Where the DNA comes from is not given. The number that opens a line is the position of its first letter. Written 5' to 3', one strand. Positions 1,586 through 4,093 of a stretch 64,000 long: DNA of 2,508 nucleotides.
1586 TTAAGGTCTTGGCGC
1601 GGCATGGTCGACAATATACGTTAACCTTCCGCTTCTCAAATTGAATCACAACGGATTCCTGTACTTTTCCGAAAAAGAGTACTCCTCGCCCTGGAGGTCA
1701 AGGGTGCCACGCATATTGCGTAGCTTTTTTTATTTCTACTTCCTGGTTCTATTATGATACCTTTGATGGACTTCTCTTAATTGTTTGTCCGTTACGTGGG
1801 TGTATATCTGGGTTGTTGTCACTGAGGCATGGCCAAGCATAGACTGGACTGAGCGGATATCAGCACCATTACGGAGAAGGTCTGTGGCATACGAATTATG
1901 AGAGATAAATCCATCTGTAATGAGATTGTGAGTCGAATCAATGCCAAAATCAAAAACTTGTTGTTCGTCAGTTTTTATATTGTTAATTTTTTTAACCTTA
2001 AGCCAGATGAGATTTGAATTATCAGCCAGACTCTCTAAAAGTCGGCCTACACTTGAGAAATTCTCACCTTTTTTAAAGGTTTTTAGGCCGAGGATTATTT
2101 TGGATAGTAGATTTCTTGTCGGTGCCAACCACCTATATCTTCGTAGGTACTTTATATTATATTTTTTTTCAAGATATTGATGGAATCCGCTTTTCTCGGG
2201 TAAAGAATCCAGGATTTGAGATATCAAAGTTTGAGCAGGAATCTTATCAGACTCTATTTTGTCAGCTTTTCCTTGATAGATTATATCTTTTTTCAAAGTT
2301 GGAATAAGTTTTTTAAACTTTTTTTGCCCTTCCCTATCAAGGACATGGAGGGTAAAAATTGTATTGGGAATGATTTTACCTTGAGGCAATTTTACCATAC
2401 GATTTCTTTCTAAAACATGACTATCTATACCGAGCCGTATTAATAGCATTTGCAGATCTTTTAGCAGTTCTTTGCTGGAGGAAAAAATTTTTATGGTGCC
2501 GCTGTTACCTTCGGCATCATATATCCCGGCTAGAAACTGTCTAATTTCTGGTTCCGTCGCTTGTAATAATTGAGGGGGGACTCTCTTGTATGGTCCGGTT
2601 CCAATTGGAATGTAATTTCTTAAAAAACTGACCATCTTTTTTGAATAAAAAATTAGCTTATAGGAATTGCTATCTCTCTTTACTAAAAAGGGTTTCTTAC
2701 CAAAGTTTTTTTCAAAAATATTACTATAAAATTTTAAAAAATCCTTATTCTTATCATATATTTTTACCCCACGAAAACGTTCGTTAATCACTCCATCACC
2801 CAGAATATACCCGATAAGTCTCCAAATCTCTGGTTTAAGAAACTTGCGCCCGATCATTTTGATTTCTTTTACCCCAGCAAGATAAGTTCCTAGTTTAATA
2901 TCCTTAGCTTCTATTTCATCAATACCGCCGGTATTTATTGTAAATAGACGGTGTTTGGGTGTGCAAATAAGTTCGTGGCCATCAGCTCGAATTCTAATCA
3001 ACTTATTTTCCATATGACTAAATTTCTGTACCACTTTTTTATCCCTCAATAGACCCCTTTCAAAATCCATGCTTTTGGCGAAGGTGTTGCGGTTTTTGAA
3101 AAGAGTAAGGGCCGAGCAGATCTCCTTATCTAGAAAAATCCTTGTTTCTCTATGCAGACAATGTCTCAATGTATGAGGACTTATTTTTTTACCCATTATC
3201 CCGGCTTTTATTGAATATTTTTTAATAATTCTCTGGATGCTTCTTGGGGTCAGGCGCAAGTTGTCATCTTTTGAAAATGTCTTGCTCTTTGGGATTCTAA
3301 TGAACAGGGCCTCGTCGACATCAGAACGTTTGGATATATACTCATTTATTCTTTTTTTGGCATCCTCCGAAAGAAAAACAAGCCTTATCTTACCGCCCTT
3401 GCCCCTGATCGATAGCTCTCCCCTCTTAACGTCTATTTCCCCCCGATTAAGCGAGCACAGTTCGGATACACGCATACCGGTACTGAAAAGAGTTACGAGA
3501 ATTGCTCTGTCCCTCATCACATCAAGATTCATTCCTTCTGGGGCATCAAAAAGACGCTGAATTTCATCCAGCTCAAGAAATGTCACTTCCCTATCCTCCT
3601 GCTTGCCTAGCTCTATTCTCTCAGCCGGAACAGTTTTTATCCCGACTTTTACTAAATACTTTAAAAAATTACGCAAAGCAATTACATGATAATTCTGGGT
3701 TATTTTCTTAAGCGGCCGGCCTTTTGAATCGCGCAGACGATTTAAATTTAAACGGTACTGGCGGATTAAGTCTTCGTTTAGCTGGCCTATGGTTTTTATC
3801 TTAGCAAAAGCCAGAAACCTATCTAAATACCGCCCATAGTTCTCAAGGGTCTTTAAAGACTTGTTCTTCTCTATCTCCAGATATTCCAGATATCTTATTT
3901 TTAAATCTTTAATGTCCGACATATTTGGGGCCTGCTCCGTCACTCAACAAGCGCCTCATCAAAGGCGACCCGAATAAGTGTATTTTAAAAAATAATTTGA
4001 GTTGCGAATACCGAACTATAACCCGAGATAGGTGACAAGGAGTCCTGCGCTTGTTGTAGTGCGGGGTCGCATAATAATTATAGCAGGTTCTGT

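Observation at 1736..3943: A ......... intein splits a XerC/D-type tyrosine recombinase at its catalytic HxLRH box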

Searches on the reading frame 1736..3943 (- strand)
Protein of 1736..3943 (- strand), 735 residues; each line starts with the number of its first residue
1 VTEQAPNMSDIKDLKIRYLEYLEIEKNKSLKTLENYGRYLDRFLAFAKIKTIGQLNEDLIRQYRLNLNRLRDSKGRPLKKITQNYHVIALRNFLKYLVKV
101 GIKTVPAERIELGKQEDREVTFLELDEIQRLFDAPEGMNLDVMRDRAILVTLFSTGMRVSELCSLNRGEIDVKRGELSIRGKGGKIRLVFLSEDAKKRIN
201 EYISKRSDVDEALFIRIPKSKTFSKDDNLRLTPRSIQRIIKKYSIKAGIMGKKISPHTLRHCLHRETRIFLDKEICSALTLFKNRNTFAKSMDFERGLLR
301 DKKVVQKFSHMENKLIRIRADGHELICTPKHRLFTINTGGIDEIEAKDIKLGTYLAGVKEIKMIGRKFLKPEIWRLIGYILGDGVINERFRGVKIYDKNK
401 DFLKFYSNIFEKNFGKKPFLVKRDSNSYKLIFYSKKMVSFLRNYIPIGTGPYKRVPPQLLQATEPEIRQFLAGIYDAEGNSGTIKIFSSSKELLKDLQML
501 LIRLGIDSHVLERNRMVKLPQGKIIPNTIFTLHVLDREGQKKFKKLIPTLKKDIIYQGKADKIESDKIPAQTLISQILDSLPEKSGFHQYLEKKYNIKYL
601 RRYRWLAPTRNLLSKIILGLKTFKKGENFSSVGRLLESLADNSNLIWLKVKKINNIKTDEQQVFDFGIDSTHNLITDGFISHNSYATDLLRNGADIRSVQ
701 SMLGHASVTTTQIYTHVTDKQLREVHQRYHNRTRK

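Call 4: search_protein_families(library=pfam, proteins=[window:1736-3943:-], max_evalue=0.1)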
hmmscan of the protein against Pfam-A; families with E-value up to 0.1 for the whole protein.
window:1736-3943:- (735 aa): 7 families
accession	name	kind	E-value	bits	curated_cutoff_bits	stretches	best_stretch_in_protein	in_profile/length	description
PF00589.27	Phage_integrase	-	2.7e-37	128.6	27.1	2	122-262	2-135/172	Phage integrase family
PF14890.11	Intein_splicing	-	2.6e-19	70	35.8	1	286-683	20-155/155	Intein splicing domain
PF14528.11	LAGLIDADG_3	-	4.6e-16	59.3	22.5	2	467-547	3-81/82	LAGLIDADG-like domain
PF02899.23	Phage_int_SAM_1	-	2.4e-11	44.2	22.3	1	17-99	3-81/83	Phage integrase, N-terminal SAM-like domain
PF13495.12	Phage_int_SAM_4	-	5.9e-06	27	27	1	19-99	6-80/85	Phage integrase, N-terminal SAM-like domain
PF13102.12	Phage_int_SAM_5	-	0.00029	21.6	22.3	1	24-102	13-87/98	Phage integrase SAM-like domain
PF07453.19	NUMOD1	-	0.021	15.5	22.8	0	474-497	5-26/37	NUMOD1 domain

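Call 5: search_protein_families(library=ncbifam, proteins=[window:1736-3943:-], max_evalue=0.1)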
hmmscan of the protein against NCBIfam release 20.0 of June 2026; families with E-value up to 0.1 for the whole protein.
window:1736-3943:- (735 aa): 20 families
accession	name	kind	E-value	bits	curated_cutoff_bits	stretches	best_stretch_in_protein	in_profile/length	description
TIGR02224.1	recomb_XerC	equivalog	4.5e-63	213.4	335.15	2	17-262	2-244/295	tyrosine recombinase XerC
TIGR02225.1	recomb_XerD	equivalog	6.4e-63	212.8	329.6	2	17-262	2-241/290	site-specific tyrosine recombinase XerD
NF001399.0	PRK00283.1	subfamily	1.5e-62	211.6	279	2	17-262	11-250/300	tyrosine recombinase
NF040815.2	recomb_XerA_Arch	equivalog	8.7e-59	199.2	220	2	17-262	2-221/263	site-specific tyrosine recombinase/integron integrase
NF002331.0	PRK01287.1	subfamily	8.7e-45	153.2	371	2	11-263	26-280/365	site-specific tyrosine recombinase XerC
TIGR02249.1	integrase_gron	subfamily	3.5e-30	105.4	265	3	683-725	266-308/315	integron integrase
NF003462.0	PRK05084.1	equivalog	9.7e-25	87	267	2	139-264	191-313/360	tyrosine recombinase XerS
NF011946.0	PRK15417.1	equivalog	6.8e-16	58.4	435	2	682-719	280-317/337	integron integrase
NF011491.0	PRK14898.1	equivalog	1.7e-14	52.8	783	1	377-687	249-547/860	DNA-directed RNA polymerase subunit A''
NF006207.0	PRK08332.1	equivalog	1.5e-12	45.6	2400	1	313-514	946-1147/1684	vitamin B12-dependent ribonucleotide reductase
NF011418.0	PRK14845.1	equivalog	1.4e-11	42.9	756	2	305-545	84-295/1049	translation initiation factor IF-2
NF005852.0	PRK07773.1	equivalog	6.4e-11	41.3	780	1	262-688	398-831/886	replicative DNA helicase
NF007371.0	PRK09871.1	subfamily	6.2e-10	38.9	222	1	126-263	10-142/198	tyrosine-type DNA invertase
NF038162.1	RtcB_rel_intein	exception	4.1e-09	35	1150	1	625-685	519-580/961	intein-containing RtcB family protein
NF038098.1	GyrA_w_intein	exception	2.7e-07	28.9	1850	1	320-686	180-540/1232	intein-containing DNA gyrase subunit A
TIGR01445.1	intein_Nterm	domain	7.3e-06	26.9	24.5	1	262-335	1-83/83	intein N-terminal splicing region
TIGR01443.1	intein_Cterm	domain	0.0015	18.7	15.6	1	663-684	2-24/24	intein C-terminal splicing region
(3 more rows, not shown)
